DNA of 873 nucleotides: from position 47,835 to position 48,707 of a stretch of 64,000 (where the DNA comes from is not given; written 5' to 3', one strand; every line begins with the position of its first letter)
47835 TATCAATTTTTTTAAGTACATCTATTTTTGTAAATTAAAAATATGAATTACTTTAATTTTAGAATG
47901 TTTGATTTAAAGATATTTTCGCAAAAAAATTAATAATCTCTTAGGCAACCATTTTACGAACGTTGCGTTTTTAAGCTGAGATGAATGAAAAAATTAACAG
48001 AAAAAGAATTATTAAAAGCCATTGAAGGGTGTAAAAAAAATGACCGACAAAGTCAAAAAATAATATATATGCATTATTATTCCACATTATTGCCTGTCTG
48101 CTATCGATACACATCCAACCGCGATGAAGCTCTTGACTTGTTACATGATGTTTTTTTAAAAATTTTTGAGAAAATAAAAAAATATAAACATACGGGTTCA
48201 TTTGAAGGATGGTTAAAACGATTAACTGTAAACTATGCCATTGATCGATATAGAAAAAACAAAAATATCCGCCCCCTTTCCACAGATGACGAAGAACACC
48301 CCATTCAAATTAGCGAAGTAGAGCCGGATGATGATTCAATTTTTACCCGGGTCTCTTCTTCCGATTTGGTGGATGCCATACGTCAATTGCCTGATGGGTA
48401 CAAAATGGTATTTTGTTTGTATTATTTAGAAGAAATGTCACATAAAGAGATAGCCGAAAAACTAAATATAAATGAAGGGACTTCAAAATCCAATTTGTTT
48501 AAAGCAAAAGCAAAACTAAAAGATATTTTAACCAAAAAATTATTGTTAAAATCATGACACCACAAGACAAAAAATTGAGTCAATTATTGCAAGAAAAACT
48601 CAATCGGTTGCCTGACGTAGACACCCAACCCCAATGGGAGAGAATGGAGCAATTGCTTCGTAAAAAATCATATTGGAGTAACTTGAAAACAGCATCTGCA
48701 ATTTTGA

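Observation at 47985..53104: Candidate module: ECF sigma, membrane anti-sigma-like T9SS-tagged protein, and two collagen-like fibre proteins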

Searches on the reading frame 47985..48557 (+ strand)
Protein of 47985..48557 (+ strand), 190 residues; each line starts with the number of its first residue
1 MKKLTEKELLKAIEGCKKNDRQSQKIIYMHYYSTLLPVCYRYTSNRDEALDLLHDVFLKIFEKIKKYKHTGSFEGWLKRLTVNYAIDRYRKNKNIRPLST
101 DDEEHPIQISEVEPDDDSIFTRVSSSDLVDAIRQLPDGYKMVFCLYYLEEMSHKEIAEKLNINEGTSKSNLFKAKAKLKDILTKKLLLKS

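Call 3: search_protein_families(library=pfam, proteins=[window:47985-48557:+], max_evalue=0.01)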
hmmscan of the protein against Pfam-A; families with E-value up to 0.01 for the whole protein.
window:47985-48557:+ (190 aa): 5 families
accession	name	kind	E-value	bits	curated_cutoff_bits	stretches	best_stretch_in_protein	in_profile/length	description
PF08281.18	Sigma70_r4_2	-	1.9e-17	63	25.7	1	128-178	4-54/54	Sigma-70, region 4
PF04542.20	Sigma70_r2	-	9.2e-15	54.6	24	1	27-93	1-69/71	Sigma-70 region 2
PF04545.22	Sigma70_r4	-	1.1e-09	38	24.1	1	131-179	1-49/50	Sigma-70, region 4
PF07638.17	Sigma70_ECF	-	0.0022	18.4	21.1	1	13-181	8-182/185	ECF sigma factor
PF04297.20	UPF0122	-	0.0055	17.4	22.7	1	140-188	23-70/101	Putative helix-turn-helix protein, YlxM / p13 like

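Call 4: search_protein_families(library=ncbifam, proteins=[window:47985-48557:+], max_evalue=0.01)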
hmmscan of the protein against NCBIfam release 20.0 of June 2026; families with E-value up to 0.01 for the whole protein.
window:47985-48557:+ (190 aa): 96 families (the best 25 are shown)
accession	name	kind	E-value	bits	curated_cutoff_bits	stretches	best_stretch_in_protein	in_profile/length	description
TIGR02937.1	sigma70-ECF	superfamily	5.4e-30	104.2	42.9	1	27-181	6-164/165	sigma-70 family RNA polymerase sigma factor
NF006930.0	PRK09415.1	subfamily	2.8e-29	102.2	198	1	18-184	11-177/179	RNA polymerase factor sigma C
NF009171.0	PRK12518.1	equivalog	3.8e-27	95.3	208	1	11-185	16-187/191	RNA polymerase sigma factor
TIGR02950.1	SigM_subfam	subfamily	4.4e-27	94.9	147.95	1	27-182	5-158/159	RNA polymerase sigma factor, SigM family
TIGR02985.1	Sig70_bacteroi1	subfamily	4.7e-27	95.2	126.4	1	27-181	6-161/162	RNA polymerase sigma-70 factor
NF007223.0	PRK09641.1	equivalog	2e-26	93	209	1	10-184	6-186/187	RNA polymerase sigma factor SigW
NF007229.0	PRK09647.1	equivalog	1.8e-25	89.6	265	1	37-185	59-205/220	RNA polymerase sigma factor SigE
TIGR02954.1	Sig70_famx3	hypoth_equivalog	4e-25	88.5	188.5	1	13-184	7-169/170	RNA polymerase sigma-70 factor, TIGR02954 family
NF008888.0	PRK11922.1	equivalog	5.2e-25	88.4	204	1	41-186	49-200/231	RNA polymerase sigma factor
NF008891.0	PRK11924.1-5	subfamily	2.9e-24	86.1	259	1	30-184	11-165/171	RNA polymerase sigma factor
NF009174.0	PRK12522.1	equivalog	3.2e-24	85.9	217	1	29-184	10-169/175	RNA polymerase sigma factor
NF058625.1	sigma_PG0214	equivalog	9.8e-24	83.9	130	1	27-185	9-164/170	GFO_1088 family ECF-type sigma factor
NF004113.0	PRK05602.1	equivalog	7.8e-23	81.2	208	1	6-185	32-204/211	RNA polymerase sigma factor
TIGR02948.1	SigW_bacill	equivalog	1.1e-22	81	243.1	1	11-180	7-182/187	RNA polymerase sigma factor SigW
NF053879.1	RNAPolSigSigVBac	equivalog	9.2e-22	77.4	190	1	35-185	17-158/160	RNA polymerase sigma factor SigV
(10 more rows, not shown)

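Call 37: find_related_loci(query=A2, collection=genome_contigs, flank=10000)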
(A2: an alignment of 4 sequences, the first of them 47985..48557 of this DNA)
Query A2 (190 aa) in genome_contigs; peptide patterns used: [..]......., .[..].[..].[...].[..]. (x = any residue, [..] = any of these).
600 stretches matched a pattern (row limit reached: there are more); 525 encode a relative of the query (tblastn E <= 1e-3); the best 80 are kept; 80 distinct loci.
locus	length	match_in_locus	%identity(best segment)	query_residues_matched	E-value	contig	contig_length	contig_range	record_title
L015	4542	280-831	51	1-186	6e-58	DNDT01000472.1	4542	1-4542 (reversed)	MAG TPA_asm: Flavobacteriales bacterium isolate UBA11591 contig_11656, whole genome shotgun sequence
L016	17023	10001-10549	45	5-187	7e-49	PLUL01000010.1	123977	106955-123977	MAG: Bacteroidetes bacterium isolate palsa_971 73.20120700_P3D.99_contig_1039, whole genome shotgun sequence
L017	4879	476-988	50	13-185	7e-49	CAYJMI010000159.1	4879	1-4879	MAG TPA_asm: uncultured Vicingus sp. isolate ERP124720_co1_76 genome assembly, contig: NODE_18937_length_4879_cov_5.8747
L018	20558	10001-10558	45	4-188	2e-48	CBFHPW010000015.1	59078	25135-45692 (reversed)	MAG: Flavobacteriales bacterium isolate AGTU_80_bin_7_indstr genome assembly, contig: AGTU_80_bin_7_indstr_c15, whole ge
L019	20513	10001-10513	48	13-185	4e-48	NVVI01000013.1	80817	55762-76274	MAG: Flavobacteriales bacterium isolate NORP67 Contig_source1383C_835, whole genome shotgun sequence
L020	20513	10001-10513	47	13-185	3e-47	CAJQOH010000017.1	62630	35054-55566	MAG: uncultured Flavobacteriales bacterium isolate 10_20180522_Bin_141_sub_1 genome assembly, contig: c_000004464486, wh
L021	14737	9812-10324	47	13-185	2e-47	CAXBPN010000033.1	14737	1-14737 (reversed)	MAG TPA_asm: uncultured Flavobacteriales bacterium isolate ERR2762188_binner13_Refined_26 genome assembly, contig: ERZ34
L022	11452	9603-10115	46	13-185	2e-46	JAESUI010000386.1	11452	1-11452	MAG: Flavobacteriales bacterium isolate NORP337 CoAssembly_4285486, whole genome shotgun sequence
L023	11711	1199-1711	47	13-185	6e-46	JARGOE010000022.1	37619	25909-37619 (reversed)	MAG: Vicingaceae bacterium isolate bin_ce_oilr1.026 NODE_854_length_37619_cov_21.538414, whole genome shotgun sequence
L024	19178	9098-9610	47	13-185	7e-46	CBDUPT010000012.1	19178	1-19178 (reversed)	MAG TPA_asm: uncultured Flavobacteriales bacterium isolate SRR22808126_concoct_132 genome assembly, contig: ERZ25043457.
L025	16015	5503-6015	46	13-185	4e-45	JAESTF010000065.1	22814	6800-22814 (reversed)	MAG: Flavobacteriales bacterium isolate NORP307 CoAssembly_841155, whole genome shotgun sequence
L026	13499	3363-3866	46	6-182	2e-44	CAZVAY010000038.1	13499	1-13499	MAG TPA_asm: uncultured Sphingobacteriales bacterium isolate binchicken_co275_509 genome assembly, contig: NODE_6665_len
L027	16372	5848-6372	42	2-185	8e-44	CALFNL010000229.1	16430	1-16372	MAG TPA_asm: uncultured Bacteroidetes bacterium isolate ERR1654120_bin.33_CONCOCT_v1.1_MAG genome assembly, contig: ERZ1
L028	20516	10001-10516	44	6-186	1e-43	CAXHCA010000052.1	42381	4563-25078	MAG TPA_asm: uncultured Saprospiraceae bacterium isolate SRR12479962_binner123_Refined_1 genome assembly, contig: ERZ487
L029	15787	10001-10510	44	6-179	3e-43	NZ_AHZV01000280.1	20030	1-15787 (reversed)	Anaerophaga thermohalophila str. Valhall contig00340, whole genome shotgun sequence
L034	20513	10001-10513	45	9-185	1e-42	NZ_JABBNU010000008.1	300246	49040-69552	Marinigracilibium pacificum strain KN852 Scaffold8, whole genome shotgun sequence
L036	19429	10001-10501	44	13-184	5e-42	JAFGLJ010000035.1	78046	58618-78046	MAG: Bacteroidales bacterium isolate Zod_Metabat.397 k87_6965593, whole genome shotgun sequence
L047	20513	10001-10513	43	8-186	6e-41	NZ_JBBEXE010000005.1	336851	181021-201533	Leptobacterium meishanense strain I13 Scaffold4_1, whole genome shotgun sequence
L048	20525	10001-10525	44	4-184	1e-40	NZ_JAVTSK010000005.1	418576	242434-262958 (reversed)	Pedobacter gandavensis strain MADA_278 contig_0005, whole genome shotgun sequence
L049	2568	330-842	39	10-185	7e-41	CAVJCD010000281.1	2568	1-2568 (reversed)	Tannerellaceae bacterium isolate H07616-L1_cleanbin_000060 genome assembly, contig: Spades_H07616-L1_contig_24642, whole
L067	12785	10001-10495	41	10-179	1e-39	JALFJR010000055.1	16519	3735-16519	MAG: Parabacteroides sp. isolate SUG742 k141_412408, whole genome shotgun sequence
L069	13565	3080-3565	40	13-179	8e-40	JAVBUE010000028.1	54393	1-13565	MAG: Tannerellaceae bacterium isolate EPI_MAG_00270 c_000002295137, whole genome shotgun sequence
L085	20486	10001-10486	40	13-179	5e-39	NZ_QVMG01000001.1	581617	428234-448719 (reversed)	Parabacteroides sp. 52 scaffold1_size581617, whole genome shotgun sequence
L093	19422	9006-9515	39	2-179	1e-38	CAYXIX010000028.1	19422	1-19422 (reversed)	MAG TPA_asm: uncultured Parabacteroides sp. isolate SRP141132_co1_266 genome assembly, contig: NODE_2222_length_19422_co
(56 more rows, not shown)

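Call 102: search_protein_families(library=pfam, proteins=[L085:10518-11765:+, L093:9551-10786:+, L067:10531-11745:+, L069:3599-4822:+, L049:855-2069:+, L036:10516-11772:+, L029:10542-11795:+, L047:10543-11940:+, L034:10551-11351:+, L048:10542-11297:+], max_evalue=0.001)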
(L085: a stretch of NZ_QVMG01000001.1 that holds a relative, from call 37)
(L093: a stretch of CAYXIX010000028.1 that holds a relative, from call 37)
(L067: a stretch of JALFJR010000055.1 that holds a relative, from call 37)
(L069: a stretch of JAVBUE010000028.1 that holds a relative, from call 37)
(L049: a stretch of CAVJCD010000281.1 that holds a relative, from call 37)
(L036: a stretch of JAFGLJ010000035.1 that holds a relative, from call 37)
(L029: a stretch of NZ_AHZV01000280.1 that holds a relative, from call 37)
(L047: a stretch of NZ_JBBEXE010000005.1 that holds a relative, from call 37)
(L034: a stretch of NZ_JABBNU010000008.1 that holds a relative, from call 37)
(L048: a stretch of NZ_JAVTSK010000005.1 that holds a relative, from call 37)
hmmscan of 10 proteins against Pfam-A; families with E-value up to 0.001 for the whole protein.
L085:10518-11765:+ (416 aa): 2 families
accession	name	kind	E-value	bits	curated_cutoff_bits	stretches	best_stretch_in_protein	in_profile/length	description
PF13568.12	OMP_b-brl_2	-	5.1e-10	40.1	27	1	247-376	31-160/175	Outer membrane protein beta-barrel domain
PF13505.12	OMP_b-brl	-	9.9e-05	23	28.7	0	352-414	76-138/175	Outer membrane protein beta-barrel domain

L093:9551-10786:+ (412 aa): 2 families
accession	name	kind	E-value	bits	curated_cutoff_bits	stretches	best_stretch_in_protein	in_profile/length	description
PF13568.12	OMP_b-brl_2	-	1.3e-08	35.5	27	1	192-372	7-161/175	Outer membrane protein beta-barrel domain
PF13505.12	OMP_b-brl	-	1.5e-06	29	28.7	0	342-410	71-140/175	Outer membrane protein beta-barrel domain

L067:10531-11745:+ (405 aa): 1 family
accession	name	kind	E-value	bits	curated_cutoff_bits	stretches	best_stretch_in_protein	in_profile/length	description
PF13568.12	OMP_b-brl_2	-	7.6e-10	39.6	27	1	205-377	25-167/175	Outer membrane protein beta-barrel domain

L069:3599-4822:+ (408 aa): 1 family
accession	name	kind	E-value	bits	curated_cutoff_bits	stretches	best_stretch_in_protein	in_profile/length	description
PF13568.12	OMP_b-brl_2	-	5.3e-10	40.1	27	1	239-368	31-161/175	Outer membrane protein beta-barrel domain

L049:855-2069:+ (405 aa): 2 families
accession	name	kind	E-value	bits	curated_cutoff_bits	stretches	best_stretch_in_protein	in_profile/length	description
PF13568.12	OMP_b-brl_2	-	3.5e-13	50.4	27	1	206-378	25-168/175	Outer membrane protein beta-barrel domain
PF13505.12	OMP_b-brl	-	2.8e-09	37.8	28.7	1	226-317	29-111/175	Outer membrane protein beta-barrel domain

L036:10516-11772:+ (419 aa): 0 families

L029:10542-11795:+ (418 aa): 0 families

L047:10543-11940:+ (466 aa): 2 families
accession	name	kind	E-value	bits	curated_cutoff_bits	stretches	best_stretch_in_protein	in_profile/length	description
PF13568.12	OMP_b-brl_2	-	9.3e-09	36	27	1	258-434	28-163/175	Outer membrane protein beta-barrel domain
PF13505.12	OMP_b-brl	-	0.0001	22.9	28.7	1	267-458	39-169/175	Outer membrane protein beta-barrel domain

L034:10551-11351:+ (267 aa): 0 families

L048:10542-11297:+ (252 aa): 0 families
